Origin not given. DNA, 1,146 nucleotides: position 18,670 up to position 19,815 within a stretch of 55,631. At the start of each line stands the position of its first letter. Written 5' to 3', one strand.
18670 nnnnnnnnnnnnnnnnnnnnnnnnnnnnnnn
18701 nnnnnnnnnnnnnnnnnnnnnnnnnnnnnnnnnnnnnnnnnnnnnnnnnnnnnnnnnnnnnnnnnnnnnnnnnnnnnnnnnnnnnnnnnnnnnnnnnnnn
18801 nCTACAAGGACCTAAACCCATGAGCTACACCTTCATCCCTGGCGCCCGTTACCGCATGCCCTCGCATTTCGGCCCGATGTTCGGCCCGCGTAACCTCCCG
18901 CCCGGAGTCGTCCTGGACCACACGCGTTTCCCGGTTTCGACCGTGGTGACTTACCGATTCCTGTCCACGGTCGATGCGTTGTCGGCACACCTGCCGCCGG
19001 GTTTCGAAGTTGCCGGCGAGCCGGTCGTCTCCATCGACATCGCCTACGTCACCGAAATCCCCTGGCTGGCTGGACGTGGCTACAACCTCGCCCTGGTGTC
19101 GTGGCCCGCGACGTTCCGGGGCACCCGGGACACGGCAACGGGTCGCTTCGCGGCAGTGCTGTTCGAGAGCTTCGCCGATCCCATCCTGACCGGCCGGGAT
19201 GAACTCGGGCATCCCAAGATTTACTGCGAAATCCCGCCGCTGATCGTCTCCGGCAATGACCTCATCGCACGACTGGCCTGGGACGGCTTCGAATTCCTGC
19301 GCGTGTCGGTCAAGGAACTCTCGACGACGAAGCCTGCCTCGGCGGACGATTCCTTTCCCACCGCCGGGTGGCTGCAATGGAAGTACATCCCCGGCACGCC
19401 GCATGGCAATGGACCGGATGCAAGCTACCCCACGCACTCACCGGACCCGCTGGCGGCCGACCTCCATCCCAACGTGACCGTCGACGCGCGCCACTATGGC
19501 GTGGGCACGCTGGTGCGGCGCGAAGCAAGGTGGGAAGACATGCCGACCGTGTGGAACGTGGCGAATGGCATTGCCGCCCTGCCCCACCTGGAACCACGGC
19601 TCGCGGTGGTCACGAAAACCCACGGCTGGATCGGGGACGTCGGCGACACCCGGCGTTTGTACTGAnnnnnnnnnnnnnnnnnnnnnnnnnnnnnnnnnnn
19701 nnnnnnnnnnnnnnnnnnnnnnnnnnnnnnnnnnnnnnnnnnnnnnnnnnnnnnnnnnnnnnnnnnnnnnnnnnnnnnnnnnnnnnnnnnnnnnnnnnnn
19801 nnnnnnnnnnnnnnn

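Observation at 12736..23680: Self-contained Mo-hydroxylase catabolic locus with an unusual enzyme set and unknown substrate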

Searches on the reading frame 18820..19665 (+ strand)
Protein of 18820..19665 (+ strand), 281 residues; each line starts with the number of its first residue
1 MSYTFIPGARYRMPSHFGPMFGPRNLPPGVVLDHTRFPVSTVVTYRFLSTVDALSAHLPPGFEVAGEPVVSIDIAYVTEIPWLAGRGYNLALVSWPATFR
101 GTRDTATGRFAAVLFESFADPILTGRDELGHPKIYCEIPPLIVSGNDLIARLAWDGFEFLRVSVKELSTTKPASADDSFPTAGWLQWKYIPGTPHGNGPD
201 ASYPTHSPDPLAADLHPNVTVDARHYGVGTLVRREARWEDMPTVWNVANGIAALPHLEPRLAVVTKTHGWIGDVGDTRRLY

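Call 4: search_protein_families(library=pfam, proteins=[window:18820-19665:+])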
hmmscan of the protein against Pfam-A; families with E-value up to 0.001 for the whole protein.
window:18820-19665:+ (281 aa): 1 family
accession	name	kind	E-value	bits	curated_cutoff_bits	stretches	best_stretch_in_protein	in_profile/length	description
PF06314.16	ADC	-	1.2e-19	71.3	29.8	1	32-201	16-175/238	Acetoacetate decarboxylase (ADC)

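Call 5: search_protein_families(library=ncbifam, proteins=[window:18820-19665:+])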
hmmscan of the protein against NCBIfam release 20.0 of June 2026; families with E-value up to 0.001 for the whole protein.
window:18820-19665:+ (281 aa): 0 families

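Call 8: find_homologous_proteins(query=window:18820-19665:+)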
Query window:18820-19665:+ (281 aa): 492 proteins with E <= 0.001 among 3153 candidates; the best 120 are listed.
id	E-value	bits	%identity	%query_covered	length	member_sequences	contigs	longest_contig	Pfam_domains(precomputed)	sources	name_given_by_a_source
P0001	9.4e-161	552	84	100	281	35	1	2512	PF06314.17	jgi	jgi:hypothetical protein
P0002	5.0e-160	549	80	100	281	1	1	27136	PF06314.17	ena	-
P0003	6.5e-160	549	83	100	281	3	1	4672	PF06314.17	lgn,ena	-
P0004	8.9e-160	549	81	100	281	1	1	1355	PF06314.17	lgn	-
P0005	9.5e-160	549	81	100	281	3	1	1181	PF06314.17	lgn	-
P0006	2.2e-159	547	80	100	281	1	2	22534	PF06314.17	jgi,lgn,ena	jgi:hypothetical protein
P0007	2.8e-158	544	80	100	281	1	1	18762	PF06314.17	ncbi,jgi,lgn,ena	-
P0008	8.9e-158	542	81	100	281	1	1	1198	PF06314.17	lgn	-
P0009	1.9e-157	541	80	100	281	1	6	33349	PF06314.17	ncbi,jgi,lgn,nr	ncbi:MAG: hypothetical protein FJ164_05920 [Gammaproteobacteria bacterium]|nr:hypothetical protein [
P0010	2.8e-157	540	81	100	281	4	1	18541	PF06314.17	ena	-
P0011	8.9e-157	539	81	100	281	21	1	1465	PF06314.17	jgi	-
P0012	2.9e-155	534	80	100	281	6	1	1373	PF06314.17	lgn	-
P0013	4.7e-155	533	80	100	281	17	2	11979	PF06314.17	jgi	jgi:hypothetical protein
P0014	1.0e-154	532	80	100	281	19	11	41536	PF06314.17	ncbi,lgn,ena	-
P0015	2.7e-154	531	80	100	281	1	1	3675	PF06314.17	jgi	jgi:Acetoacetate decarboxylase (ADC)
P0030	9.2e-101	355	57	100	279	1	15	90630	PF06314.17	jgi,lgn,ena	-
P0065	9.8e-60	220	44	100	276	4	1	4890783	PF06314.17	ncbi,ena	-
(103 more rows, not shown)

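Call 9: find_encoding_contigs(protein=P0014, flank=10000, max_places=2)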
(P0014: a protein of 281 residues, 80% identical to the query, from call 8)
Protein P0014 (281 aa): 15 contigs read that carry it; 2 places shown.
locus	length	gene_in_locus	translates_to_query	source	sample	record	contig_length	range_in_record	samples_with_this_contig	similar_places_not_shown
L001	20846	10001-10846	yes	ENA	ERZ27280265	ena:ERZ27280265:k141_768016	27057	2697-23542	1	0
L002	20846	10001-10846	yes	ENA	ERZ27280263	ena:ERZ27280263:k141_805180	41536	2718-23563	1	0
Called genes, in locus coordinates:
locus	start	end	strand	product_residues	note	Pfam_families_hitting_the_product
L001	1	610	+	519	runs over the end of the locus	PF01266:DAO (faint), PF01494:FAD_binding_3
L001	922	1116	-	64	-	-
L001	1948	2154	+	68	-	-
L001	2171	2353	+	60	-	-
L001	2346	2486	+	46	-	-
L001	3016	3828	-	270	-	PF02811:PHP (faint)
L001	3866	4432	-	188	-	PF06240:COXG, PF10604:Polyketide_cyc2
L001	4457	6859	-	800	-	PF01315:Ald_Xan_dh_C, PF02738:MoCoBD_1, PF20256:MoCoBD_2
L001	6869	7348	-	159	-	PF00111:Fer2 (weak), PF01799:Fer2_2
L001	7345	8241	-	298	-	PF00941:FAD_binding_5, PF03450:CO_deh_flav_C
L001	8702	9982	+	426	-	PF00815:Histidinol_dh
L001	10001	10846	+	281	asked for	PF06314:ADC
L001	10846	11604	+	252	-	PF00106:adh_short, PF01370:Epimerase (weak), PF08659:KR, PF13561:adh_short_C2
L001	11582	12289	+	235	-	PF00440:TetR_N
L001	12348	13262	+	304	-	PF08450:SGL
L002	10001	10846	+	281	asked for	PF06314:ADC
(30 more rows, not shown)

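Call 10: find_encoding_contigs(protein=P0030, flank=10000, max_places=2)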
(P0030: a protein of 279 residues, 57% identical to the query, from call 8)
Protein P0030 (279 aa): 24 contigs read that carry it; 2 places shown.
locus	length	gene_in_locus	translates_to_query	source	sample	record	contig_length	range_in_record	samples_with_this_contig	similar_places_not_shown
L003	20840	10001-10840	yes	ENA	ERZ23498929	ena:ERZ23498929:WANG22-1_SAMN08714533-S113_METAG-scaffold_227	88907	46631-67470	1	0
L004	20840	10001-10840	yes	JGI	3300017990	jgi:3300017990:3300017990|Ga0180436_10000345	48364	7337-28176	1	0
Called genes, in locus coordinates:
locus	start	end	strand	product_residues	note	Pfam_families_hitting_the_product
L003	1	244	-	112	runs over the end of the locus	PF00543:P-II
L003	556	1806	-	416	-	PF00909:Ammonium_transp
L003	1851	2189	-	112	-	PF00543:P-II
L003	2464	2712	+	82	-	PF04380:BMFP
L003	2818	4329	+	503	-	PF13541:ChlI, PF01078:Mg_chelatase, PF00158:Sigma54_activat (faint), PF00493:MCM, PF07728:AAA_5, PF13335:Mg_chelatase_C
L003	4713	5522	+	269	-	PF04784:DUF547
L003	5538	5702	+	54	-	-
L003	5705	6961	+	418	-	PF04055:Radical_SAM (weak)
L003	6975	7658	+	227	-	PF01790:LGT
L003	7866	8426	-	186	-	PF06240:COXG, PF10604:Polyketide_cyc2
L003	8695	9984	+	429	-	PF00815:Histidinol_dh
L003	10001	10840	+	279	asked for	PF06314:ADC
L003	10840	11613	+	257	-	PF00106:adh_short, PF08659:KR, PF01370:Epimerase, PF13561:adh_short_C2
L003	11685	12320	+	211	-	PF00440:TetR_N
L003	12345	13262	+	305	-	PF08450:SGL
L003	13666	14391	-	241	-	PF01636:APH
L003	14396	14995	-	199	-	PF04973:NMN_transporter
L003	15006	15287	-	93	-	-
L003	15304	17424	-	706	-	PF07715:Plug, PF00593:TonB_dep_Rec_b-barrel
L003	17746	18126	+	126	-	PF04379:DUF525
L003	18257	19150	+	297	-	PF00149:Metallophos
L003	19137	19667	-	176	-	PF00186:DHFR_1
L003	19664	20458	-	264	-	PF00303:Thymidylat_synt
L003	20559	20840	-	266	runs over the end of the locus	PF01790:LGT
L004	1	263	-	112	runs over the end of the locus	PF00543:P-II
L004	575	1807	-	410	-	PF00909:Ammonium_transp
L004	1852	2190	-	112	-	PF00543:P-II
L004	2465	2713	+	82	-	PF04380:BMFP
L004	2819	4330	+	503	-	PF13541:ChlI, PF01078:Mg_chelatase, PF00158:Sigma54_activat (faint), PF00493:MCM, PF07728:AAA_5, PF13335:Mg_chelatase_C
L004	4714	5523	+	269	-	PF04784:DUF547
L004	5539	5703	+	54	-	-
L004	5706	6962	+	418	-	PF04055:Radical_SAM (weak)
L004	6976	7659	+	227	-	PF01790:LGT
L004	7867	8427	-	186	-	PF06240:COXG, PF10604:Polyketide_cyc2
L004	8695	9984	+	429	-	PF00815:Histidinol_dh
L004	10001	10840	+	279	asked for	PF06314:ADC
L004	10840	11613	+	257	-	PF00106:adh_short, PF08659:KR, PF01370:Epimerase, PF13561:adh_short_C2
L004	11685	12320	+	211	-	PF00440:TetR_N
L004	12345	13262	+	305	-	PF08450:SGL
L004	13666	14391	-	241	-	PF01636:APH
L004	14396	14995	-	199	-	PF04973:NMN_transporter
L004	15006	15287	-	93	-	-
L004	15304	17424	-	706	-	PF07715:Plug, PF00593:TonB_dep_Rec_b-barrel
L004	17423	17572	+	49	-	-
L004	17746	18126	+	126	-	PF04379:DUF525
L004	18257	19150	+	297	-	PF00149:Metallophos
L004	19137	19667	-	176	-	PF00186:DHFR_1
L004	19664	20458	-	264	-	PF00303:Thymidylat_synt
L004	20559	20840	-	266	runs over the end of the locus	PF01790:LGT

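Call 11: find_encoding_contigs(protein=P0065, flank=10000, max_places=2)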
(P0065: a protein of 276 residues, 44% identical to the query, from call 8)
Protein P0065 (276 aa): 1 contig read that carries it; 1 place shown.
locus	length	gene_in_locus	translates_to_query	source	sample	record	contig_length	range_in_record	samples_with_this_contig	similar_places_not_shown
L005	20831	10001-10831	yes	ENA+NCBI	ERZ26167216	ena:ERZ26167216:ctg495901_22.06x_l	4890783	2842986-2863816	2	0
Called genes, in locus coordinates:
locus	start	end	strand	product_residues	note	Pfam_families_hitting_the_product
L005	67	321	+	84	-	-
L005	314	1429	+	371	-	PF14659:Phage_int_SAM_3, PF22022:Phage_int_M, PF00589:Phage_integrase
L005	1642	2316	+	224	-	PF01325:Fe_dep_repress, PF09339:HTH_IclR (weak), PF12802:MarR_2 (weak), PF02742:Fe_dep_repr_C, PF04023:FeoA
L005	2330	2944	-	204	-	-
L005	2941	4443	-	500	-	PF00672:HAMP, PF01590:GAF, PF13492:GAF_3, PF13185:GAF_2, PF07730:HisKA_3, PF02518:HATPase_c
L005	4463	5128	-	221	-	PF00072:Response_reg, PF04545:Sigma70_r4 (faint), PF00196:GerE, PF08281:Sigma70_r4_2 (weak)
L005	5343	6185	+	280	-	-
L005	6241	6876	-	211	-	PF01613:Flavin_Reduct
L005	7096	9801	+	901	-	PF04295:GD_AH_second, PF20629:GD_AH_C, PF04295:GD_AH_second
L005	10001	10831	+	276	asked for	PF06314:ADC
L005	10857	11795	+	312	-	PF05721:PhyH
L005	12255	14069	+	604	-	PF01558:POR, PF01855:POR_N, PF02780:Transketolase_C (weak), PF17147:PFOR_II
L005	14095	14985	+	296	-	PF02775:TPP_enzyme_C, PF12367:PFO_beta_C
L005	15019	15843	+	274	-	PF00149:Metallophos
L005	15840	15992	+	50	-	-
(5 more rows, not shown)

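Call 14: search_solved_structures(query=window:18820-19665:+, max_evalue=1, show_alignments=2)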
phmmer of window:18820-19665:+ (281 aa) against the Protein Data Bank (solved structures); distinct sequences matched with E-value up to 1: 1.
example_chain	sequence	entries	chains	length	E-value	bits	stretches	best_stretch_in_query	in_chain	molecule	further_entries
3cmb_A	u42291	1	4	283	2.6e-21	79.1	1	11-264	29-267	Acetoacetate decarboxylase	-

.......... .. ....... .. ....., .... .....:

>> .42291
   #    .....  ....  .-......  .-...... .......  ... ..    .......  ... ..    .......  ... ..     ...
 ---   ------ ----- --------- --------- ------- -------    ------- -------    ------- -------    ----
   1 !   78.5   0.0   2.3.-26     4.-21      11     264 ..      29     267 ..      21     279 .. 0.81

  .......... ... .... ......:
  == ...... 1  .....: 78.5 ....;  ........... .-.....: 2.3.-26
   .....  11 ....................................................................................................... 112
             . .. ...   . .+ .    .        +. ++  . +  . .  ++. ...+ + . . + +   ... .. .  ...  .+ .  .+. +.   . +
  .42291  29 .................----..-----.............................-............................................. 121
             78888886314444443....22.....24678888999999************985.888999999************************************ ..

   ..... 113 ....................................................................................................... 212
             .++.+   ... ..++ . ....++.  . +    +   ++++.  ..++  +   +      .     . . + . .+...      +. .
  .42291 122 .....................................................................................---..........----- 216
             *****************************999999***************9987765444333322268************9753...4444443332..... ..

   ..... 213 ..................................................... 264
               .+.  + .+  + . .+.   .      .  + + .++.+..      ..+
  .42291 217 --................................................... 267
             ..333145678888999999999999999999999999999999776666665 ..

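Call 20: find_related_loci(query=A1, collection=genome_contigs, flank=10000)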
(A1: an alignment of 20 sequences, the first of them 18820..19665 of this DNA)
Query A1 (281 aa) in genome_contigs; peptide patterns used: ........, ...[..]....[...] (x = any residue, [..] = any of these).
218 stretches matched a pattern; 184 encode a relative of the query (tblastn E <= 1e-3); the best 80 are kept; 80 distinct loci.
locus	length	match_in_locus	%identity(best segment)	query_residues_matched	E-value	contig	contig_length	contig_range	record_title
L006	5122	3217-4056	87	1-280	3e-169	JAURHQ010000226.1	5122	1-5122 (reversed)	MAG: Gammaproteobacteria bacterium isolate SFB_657D_100_21 NODE_226_length_5122_cov_2.319722, whole genome shotgun seque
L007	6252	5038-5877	83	1-280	2e-159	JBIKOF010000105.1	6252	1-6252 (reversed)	MAG: Gammaproteobacteria bacterium isolate ME2014-10-16_3300042505_group5_bin97 Rohwer_bin2405_scaffold_10975_c1, whole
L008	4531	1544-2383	81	1-280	3e-160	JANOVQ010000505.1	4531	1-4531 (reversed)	MAG: Pseudomonadota bacterium isolate VAR_35_metabat_593 VAR_35_k141_554206, whole genome shotgun sequence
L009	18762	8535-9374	80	1-280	3e-156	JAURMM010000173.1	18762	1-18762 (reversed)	MAG: Gammaproteobacteria bacterium isolate SFB_Oligo_Co_35 k141_3057187, whole genome shotgun sequence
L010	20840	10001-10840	81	1-280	2e-156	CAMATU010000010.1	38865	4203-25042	MAG: Klebsiella pneumoniae isolate MaH-04nov19-186 genome assembly, contig: MaH-04nov19-C2334, whole genome shotgun sequ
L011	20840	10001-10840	80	1-280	3e-155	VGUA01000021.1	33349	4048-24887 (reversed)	MAG: Gammaproteobacteria bacterium isolate M_surface_10_m2_141 M_surface_10_m2_141_Ga0194123_10001586, whole genome shot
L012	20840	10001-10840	79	1-280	7e-153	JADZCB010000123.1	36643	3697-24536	MAG: Gammaproteobacteria bacterium isolate SJ706 c_000000201001, whole genome shotgun sequence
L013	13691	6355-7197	80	1-281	7e-151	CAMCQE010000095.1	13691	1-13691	MAG: Klebsiella pneumoniae isolate MaE-04nov19-357 genome assembly, contig: MaE-04nov19-C6979, whole genome shotgun sequ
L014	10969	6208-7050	80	1-281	1e-149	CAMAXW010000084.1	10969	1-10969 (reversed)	MAG: Klebsiella pneumoniae isolate MH-08apr19-131 genome assembly, contig: MH-08apr19-C13546, whole genome shotgun seque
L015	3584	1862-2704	80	1-281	4e-154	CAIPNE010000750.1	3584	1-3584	MAG: uncultured Gammaproteobacteria bacterium isolate Loclat_bin-18265 genome assembly, contig: bin-18265:750/914, whole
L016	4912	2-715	80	44-281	6e-125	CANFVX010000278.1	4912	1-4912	MAG: Gammaproteobacteria bacterium isolate Jr-16oct17-58 genome assembly, contig: Jr-16oct17-C32472, whole genome shotgu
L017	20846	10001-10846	64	1-280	4e-115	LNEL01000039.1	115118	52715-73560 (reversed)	MAG: Gammaproteobacteria bacterium Ga0077536 Ga0077536_131.1, whole genome shotgun sequence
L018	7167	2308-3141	61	1-280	9e-112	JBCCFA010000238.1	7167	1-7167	MAG: Pseudomonadota bacterium isolate P01_B01_bin.12 k141_2927715_length_7167_cov_7.8016, whole genome shotgun sequence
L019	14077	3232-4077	62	1-280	5e-111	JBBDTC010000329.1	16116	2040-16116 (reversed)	MAG: Gammaproteobacteria bacterium isolate LejiaC_64_15 Lejia_C_8384_length_16116_cov_8, whole genome shotgun sequence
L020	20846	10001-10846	61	1-280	3e-110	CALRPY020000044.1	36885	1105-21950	MAG: Hydrogenophaga intermedia isolate JJ-CU23-05-3-mx-bin502 genome assembly, contig: JJ-NR103-41-C375, whole genome sh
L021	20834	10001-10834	59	1-280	8e-107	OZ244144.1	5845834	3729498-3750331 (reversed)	MAG: Gammaproteobacteria bacterium isolate 5c633af5-84de-4cc7-8157-d45a81a42ed4 genome assembly, chromosome: 1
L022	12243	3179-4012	59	1-280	6e-107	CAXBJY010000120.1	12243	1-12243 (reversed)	MAG TPA_asm: uncultured Gammaproteobacteria bacterium isolate ERR2762122_concoct_79 genome assembly, contig: ERZ3421826.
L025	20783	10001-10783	45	1-269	1e-65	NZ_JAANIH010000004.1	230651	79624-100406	Bradyrhizobium campsiandrae strain INPA 394B NODE_4_length_230651_cov_12.542642, whole genome shotgun sequence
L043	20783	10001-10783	44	1-269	4e-63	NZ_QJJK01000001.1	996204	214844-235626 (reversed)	Chelatococcus asaccharovorans strain DSM 6462 Ga0215681_101, whole genome shotgun sequence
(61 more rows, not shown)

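Call 41: search_protein_families(library=pfam, proteins=[L025:8454-9332:-, L025:9015-10004:+, L025:10821-12461:-, L025:7289-8341:-, L025:12589-13443:+, L043:9273-9995:+, L043:8356-9225:-, L043:11388-12437:-, L043:12373-13344:-, L043:13348-14421:-], max_evalue=0.00001)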
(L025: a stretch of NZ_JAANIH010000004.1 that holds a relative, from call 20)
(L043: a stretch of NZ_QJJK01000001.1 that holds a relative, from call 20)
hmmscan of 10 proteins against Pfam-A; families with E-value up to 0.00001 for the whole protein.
L025:8454-9332:- (292 aa): 2 families
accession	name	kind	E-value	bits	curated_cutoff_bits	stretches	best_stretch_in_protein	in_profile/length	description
PF00126.33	HTH_1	-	3.2e-18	65.9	26.6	1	14-71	2-59/60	Bacterial regulatory helix-turn-helix protein, lysR family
PF03466.25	LysR_substrate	-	5.1e-18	65.7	28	1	94-287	3-206/209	LysR substrate binding domain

L025:9015-10004:+ (329 aa): 1 family
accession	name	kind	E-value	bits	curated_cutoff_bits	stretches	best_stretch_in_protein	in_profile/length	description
PF16157.10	DUF4865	-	3.8e-40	138.3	26.7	1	137-315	1-182/183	Domain of unknown function (DUF4865)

L025:10821-12461:- (546 aa): 1 family
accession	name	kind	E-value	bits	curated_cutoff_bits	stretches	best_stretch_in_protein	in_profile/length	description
PF07690.21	MFS_1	-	3e-43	148.5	33.4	1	33-425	2-345/347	Major Facilitator Superfamily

L025:7289-8341:- (350 aa): 4 families
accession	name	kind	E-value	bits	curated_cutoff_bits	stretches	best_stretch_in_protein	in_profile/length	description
PF09084.16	NMT1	-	1.8e-13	51.3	20.5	1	93-283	24-216/216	NMT1/THI5 like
PF04069.17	OpuAC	-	2.7e-10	40.7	21.2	1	82-264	21-222/257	Substrate binding domain of ABC-type glycine betaine transport system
PF13379.11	NMT1_2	-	4.9e-09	36.8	24.7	1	58-281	5-242/252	NMT1-like family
PF12974.12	Phosphonate-bd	-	3.3e-06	27.1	27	1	78-201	20-145/242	ABC transporter, phosphonate, periplasmic substrate-binding protein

L025:12589-13443:+ (284 aa): 2 families
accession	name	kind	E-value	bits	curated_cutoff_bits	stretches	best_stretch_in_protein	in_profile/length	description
PF00126.33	HTH_1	-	9.4e-19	67.6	26.6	1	7-64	2-59/60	Bacterial regulatory helix-turn-helix protein, lysR family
PF03466.25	LysR_substrate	-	1.7e-16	60.7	28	1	94-279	10-206/209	LysR substrate binding domain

L043:9273-9995:+ (240 aa): 1 family
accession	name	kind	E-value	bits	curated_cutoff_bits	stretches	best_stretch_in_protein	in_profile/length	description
PF16157.10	DUF4865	-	1.2e-37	130.1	26.7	1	51-229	1-182/183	Domain of unknown function (DUF4865)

L043:8356-9225:- (289 aa): 2 families
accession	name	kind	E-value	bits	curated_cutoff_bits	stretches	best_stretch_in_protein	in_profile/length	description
PF00126.33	HTH_1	-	2.8e-16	59.7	26.6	1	9-66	2-59/60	Bacterial regulatory helix-turn-helix protein, lysR family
PF03466.25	LysR_substrate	-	4.4e-13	49.5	28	1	90-282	4-206/209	LysR substrate binding domain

L043:11388-12437:- (349 aa): 1 family
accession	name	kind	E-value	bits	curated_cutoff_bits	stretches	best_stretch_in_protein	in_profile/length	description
PF00291.31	PALP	-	1.9e-69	234.7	35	1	40-331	5-295/295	Pyridoxal-phosphate dependent enzyme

L043:12373-13344:- (323 aa): 2 families
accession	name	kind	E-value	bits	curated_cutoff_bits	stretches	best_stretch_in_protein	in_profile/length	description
PF02737.24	3HCDH_N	-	2e-37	129.3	22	1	7-178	2-179/180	3-hydroxyacyl-CoA dehydrogenase, NAD binding domain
PF00725.27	3HCDH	-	2.1e-17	63.9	22.1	1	181-279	1-97/97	3-hydroxyacyl-CoA dehydrogenase, C-terminal domain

L043:13348-14421:- (357 aa): 2 families
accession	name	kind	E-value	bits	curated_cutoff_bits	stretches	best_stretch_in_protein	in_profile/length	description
PF13379.11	NMT1_2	-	2.6e-18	67.2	24.7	1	44-273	20-247/252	NMT1-like family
PF09084.16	NMT1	-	1.4e-11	45.1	20.5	1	43-270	5-216/216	NMT1/THI5 like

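Call 78: predict_structure(alignment_id=A1)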
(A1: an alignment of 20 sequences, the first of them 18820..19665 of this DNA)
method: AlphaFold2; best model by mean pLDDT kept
length: 281 residues; sequences in the alignment: 20
mean_pLDDT: 79.7   pTM: 0.82
mean pLDDT of the five models: 79.7, 78.7, 78.4, 76.0, 75.3
residues with pLDDT >= 90: 115; 70-90: 89; 50-70: 56; < 50: 21
segments of 3 or more residues with pLDDT < 50: 1-4, 13-21, 120-124
pLDDT, mean of each block of 10 residues (from residue 1): 51 48 57 71 95 93 94 87 76 93 92 75 51 80 95 92 96 74 80 53 80 76 94 92 85 95 88 67 86
secondary structure, 60 per line:
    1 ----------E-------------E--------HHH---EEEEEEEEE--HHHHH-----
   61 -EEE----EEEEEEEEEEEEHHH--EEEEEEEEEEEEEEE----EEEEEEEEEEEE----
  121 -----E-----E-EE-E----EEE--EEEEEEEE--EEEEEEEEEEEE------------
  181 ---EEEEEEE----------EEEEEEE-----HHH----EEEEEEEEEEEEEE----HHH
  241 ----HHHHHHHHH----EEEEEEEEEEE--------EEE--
elements in order: E40-48 H51-55 E62-64 E69-80 E86-100 E105-116 E142-144 E147-154 E157-168 E184-190 E201-207 E220-233 H245-253 E258-268 E277-279
